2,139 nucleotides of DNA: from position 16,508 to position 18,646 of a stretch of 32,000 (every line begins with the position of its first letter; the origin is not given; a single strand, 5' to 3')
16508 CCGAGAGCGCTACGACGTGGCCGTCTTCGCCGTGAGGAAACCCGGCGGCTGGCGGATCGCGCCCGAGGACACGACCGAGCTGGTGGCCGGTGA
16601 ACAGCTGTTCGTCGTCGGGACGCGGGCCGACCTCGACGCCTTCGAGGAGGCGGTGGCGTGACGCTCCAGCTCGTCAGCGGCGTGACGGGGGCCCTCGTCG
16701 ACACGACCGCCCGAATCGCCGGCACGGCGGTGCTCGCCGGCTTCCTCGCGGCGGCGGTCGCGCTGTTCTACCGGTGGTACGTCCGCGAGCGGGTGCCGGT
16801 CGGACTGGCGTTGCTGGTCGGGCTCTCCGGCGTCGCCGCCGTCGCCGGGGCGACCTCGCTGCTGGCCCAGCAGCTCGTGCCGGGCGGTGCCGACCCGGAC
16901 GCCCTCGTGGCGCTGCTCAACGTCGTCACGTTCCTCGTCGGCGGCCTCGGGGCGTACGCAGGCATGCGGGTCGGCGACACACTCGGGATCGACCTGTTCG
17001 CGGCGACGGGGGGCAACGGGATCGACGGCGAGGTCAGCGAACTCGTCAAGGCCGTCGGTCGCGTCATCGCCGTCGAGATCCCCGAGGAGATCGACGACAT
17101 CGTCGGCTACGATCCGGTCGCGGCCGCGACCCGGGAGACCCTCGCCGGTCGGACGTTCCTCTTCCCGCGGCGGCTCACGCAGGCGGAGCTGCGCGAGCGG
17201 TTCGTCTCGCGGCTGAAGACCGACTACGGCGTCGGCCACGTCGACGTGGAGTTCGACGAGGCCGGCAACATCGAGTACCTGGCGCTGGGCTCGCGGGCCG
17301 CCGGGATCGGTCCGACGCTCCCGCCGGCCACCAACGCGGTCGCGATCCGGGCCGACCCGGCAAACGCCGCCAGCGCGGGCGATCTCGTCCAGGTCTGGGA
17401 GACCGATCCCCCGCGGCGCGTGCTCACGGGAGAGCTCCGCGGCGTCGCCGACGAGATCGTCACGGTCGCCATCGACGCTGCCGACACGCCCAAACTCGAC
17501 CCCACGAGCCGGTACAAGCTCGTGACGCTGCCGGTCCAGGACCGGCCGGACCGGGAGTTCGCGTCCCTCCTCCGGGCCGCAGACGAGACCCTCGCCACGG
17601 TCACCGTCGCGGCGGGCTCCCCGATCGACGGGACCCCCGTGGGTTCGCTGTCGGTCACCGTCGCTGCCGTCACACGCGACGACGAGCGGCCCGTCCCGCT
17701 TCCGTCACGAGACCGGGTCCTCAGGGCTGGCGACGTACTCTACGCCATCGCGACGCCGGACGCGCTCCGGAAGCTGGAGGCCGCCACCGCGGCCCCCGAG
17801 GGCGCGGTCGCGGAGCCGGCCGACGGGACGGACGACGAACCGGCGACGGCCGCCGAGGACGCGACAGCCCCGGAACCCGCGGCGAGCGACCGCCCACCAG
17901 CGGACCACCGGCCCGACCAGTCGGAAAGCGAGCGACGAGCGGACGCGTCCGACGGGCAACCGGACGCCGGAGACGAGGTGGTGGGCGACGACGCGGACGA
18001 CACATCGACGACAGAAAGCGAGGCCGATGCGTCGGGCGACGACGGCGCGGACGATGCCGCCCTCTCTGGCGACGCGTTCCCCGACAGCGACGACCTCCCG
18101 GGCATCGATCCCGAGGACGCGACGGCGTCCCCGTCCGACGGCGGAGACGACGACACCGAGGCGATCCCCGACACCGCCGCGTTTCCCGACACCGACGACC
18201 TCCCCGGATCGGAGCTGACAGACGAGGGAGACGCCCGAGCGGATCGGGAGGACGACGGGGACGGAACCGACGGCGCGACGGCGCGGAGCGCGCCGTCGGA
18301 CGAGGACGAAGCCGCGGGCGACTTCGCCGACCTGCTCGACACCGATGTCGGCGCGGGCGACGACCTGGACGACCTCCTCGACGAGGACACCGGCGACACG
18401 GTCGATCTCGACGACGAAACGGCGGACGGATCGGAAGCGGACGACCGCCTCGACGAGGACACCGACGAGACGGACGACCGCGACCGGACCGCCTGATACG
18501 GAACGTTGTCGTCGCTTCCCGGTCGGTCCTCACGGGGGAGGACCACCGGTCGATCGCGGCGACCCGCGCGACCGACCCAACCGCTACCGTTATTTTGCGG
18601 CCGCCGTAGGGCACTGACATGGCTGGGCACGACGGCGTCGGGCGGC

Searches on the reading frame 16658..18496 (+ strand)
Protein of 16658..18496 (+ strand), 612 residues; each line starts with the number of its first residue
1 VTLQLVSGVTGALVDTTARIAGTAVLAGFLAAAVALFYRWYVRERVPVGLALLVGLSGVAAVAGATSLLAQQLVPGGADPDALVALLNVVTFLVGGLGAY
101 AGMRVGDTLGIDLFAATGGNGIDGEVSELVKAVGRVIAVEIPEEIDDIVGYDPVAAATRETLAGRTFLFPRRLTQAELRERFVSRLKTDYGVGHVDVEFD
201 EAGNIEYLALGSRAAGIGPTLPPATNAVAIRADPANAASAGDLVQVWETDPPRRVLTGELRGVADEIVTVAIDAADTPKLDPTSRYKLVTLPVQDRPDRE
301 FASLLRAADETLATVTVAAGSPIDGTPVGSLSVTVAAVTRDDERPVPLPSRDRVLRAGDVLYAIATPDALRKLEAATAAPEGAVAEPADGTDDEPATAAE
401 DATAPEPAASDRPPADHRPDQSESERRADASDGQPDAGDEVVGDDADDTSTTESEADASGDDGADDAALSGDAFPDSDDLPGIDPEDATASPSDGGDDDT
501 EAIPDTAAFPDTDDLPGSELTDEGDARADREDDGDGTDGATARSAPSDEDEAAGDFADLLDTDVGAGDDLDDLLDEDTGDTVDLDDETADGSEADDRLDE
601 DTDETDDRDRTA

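Call 17: search_protein_families(library=pfam, proteins=[window:16658-18496:+], max_evalue=0.01)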
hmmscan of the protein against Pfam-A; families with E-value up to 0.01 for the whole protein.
window:16658-18496:+ (612 aa): 1 family
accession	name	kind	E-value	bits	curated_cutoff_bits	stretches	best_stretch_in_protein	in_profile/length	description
PF02080.26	TrkA_C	-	4.2e-09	36.6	27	1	312-375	1-68/71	TrkA-C domain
